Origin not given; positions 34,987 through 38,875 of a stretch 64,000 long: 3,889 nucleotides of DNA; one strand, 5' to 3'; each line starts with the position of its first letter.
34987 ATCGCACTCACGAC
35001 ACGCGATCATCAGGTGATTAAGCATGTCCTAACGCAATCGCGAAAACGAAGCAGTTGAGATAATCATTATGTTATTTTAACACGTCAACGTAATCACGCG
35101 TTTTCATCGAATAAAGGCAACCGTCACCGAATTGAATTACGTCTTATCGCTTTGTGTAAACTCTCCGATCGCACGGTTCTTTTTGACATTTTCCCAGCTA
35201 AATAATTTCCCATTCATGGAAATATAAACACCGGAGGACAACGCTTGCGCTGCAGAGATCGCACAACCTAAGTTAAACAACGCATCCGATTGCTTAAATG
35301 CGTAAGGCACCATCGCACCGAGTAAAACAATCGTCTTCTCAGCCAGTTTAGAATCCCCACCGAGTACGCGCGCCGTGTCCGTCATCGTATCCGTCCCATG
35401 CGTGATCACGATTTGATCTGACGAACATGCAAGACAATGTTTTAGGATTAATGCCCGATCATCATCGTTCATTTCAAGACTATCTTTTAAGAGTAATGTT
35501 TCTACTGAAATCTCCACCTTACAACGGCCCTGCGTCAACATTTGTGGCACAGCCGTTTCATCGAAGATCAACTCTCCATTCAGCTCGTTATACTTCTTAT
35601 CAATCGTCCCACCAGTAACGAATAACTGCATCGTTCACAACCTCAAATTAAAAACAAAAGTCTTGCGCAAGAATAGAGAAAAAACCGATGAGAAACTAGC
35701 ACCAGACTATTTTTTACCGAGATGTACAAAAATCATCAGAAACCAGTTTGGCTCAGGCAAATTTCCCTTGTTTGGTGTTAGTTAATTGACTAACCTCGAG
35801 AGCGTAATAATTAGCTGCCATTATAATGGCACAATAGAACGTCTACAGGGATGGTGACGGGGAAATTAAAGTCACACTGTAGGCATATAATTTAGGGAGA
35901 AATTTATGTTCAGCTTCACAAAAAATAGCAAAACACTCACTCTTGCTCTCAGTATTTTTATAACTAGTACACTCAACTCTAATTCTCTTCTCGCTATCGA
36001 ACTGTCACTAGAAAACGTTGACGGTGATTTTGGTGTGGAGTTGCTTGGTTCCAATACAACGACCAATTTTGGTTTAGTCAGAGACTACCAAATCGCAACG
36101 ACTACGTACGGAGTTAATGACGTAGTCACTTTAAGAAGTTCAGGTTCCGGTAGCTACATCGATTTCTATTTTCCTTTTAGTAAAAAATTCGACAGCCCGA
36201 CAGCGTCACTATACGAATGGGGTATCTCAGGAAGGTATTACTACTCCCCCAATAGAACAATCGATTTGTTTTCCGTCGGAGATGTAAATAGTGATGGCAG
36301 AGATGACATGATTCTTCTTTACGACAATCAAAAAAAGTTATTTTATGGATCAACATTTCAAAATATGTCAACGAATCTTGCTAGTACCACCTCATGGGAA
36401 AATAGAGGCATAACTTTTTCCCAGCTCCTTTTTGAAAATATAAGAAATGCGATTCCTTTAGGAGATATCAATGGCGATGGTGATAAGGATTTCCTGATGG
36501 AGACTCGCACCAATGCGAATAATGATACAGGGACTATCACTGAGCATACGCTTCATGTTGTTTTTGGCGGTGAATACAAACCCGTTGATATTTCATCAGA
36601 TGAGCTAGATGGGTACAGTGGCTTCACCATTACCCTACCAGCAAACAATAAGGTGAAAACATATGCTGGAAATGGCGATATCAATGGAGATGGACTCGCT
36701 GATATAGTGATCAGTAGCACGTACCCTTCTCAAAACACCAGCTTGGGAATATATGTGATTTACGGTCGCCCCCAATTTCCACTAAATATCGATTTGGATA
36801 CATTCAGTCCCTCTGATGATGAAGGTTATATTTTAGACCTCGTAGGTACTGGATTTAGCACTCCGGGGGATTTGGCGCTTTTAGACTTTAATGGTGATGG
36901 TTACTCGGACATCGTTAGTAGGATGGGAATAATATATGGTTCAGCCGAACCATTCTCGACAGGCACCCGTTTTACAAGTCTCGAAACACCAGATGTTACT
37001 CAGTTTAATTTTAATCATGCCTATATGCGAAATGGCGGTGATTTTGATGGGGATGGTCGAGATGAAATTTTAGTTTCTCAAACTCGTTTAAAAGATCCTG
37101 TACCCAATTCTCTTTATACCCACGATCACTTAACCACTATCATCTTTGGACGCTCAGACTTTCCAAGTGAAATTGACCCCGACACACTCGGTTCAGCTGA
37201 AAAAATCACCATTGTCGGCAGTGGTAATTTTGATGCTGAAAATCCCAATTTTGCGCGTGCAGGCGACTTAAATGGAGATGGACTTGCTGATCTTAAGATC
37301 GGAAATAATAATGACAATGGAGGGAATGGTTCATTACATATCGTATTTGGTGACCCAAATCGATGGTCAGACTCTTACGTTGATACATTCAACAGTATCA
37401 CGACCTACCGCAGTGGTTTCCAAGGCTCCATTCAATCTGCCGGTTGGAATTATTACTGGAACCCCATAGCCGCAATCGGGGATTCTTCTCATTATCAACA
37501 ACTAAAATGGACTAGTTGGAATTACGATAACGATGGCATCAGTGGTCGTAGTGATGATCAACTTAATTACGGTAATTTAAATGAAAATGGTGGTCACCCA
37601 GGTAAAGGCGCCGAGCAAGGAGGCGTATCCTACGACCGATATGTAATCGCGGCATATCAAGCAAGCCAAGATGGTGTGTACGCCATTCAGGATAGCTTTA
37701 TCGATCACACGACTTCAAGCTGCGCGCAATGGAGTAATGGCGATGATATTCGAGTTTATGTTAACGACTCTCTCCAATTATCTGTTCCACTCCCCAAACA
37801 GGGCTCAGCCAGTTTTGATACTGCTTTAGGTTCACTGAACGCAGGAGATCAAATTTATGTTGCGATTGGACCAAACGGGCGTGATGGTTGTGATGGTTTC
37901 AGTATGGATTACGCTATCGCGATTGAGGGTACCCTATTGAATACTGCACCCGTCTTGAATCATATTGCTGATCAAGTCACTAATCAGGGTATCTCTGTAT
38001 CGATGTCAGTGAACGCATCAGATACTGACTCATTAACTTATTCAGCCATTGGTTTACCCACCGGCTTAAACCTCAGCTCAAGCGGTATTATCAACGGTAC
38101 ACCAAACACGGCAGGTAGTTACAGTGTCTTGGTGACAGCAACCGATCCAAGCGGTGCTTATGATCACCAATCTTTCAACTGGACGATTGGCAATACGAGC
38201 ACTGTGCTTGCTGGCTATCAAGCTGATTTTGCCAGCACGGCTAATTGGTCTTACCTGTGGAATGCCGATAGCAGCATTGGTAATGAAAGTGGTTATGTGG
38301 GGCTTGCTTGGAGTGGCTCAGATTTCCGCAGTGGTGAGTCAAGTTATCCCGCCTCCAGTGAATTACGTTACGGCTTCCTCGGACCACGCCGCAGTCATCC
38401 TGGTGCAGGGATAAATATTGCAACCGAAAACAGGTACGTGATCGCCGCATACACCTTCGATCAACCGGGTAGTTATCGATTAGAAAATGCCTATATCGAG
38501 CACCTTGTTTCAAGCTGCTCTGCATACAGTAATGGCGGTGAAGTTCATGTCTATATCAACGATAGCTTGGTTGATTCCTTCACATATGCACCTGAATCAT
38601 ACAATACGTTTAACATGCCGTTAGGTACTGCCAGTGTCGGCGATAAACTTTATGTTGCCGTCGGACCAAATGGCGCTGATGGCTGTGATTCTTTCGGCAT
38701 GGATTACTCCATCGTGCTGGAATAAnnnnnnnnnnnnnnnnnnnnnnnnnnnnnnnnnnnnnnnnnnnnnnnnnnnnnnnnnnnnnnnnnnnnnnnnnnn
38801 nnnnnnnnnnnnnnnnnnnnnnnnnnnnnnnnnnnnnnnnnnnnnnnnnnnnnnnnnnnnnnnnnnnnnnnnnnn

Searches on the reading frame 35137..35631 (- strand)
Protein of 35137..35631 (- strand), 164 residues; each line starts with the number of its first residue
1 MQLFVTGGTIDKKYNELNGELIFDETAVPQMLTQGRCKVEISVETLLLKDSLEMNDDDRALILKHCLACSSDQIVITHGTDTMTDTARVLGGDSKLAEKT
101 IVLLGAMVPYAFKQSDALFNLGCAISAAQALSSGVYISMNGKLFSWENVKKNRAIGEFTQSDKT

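Call 10: search_protein_families(library=pfam, proteins=[window:35137-35631:-])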
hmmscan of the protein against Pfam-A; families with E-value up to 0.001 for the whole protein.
window:35137-35631:- (164 aa): 1 family
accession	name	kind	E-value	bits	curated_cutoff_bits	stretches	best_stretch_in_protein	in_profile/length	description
PF00710.25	Asparaginase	-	6.3e-24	85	22.5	1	3-154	4-163/193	Asparaginase, N-terminal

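Call 64: find_encoding_contigs(protein=window:35137-35631:-, flank=10000, max_places=10)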
Protein window:35137-35631:- (164 aa): 1 contig read that carries it; 1 place shown.
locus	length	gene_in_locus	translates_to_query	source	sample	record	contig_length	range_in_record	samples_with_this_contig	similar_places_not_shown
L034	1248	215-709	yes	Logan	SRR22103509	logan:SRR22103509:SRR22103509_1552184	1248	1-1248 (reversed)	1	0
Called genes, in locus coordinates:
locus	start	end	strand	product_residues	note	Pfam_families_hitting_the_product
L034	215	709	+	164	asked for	PF00710:Asparaginase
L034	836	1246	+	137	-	?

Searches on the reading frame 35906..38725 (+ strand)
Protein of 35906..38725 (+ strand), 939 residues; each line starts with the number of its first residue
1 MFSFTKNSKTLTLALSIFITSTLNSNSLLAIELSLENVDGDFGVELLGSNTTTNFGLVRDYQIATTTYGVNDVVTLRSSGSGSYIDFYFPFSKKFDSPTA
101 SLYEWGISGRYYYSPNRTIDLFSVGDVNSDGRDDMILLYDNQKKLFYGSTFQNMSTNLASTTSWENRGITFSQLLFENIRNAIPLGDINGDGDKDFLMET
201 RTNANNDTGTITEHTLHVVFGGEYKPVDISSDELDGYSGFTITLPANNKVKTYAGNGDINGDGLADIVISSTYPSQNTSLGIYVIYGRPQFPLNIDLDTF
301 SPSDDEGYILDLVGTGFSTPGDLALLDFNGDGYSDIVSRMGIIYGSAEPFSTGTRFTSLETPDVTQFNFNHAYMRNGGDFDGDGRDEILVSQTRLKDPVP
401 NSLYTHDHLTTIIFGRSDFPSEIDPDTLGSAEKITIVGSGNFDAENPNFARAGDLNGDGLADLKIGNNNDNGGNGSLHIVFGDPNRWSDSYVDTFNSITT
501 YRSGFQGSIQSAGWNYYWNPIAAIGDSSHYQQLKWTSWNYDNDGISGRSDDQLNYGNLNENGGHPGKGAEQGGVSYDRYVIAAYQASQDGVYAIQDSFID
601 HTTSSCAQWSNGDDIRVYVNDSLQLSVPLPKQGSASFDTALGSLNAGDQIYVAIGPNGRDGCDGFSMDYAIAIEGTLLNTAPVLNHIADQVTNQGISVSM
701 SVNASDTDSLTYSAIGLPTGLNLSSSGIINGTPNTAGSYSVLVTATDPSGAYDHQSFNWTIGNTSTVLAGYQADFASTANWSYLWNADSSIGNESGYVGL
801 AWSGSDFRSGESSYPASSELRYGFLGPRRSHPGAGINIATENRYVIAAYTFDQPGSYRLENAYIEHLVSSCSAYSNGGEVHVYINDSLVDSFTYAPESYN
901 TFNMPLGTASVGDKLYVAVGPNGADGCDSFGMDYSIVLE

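Call 10: search_protein_families(library=pfam, proteins=[window:35906-38725:+])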
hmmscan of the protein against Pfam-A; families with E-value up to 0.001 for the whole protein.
window:35906-38725:+ (939 aa): 4 families
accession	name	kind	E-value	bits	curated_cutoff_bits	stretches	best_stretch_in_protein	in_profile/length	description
PF01839.29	FG-GAP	-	2.9e-19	68.9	22.1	1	256-275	7-26/37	FG-GAP repeat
PF05345.18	He_PIG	-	1.1e-15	58.2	24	1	681-761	1-95/96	Putative Ig domain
PF13517.12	FG-GAP_3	-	1.4e-11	45.2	26.9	1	126-197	1-60/61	FG-GAP-like repeat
PF17963.7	Big_9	-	0.00015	23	23.6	1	679-758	1-87/89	Bacterial Ig domain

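Call 23: find_encoding_contigs(protein=window:35906-38725:+, flank=10000, max_places=10)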
Protein window:35906-38725:+ (939 aa): no gene with exactly this product is on record in the collection.
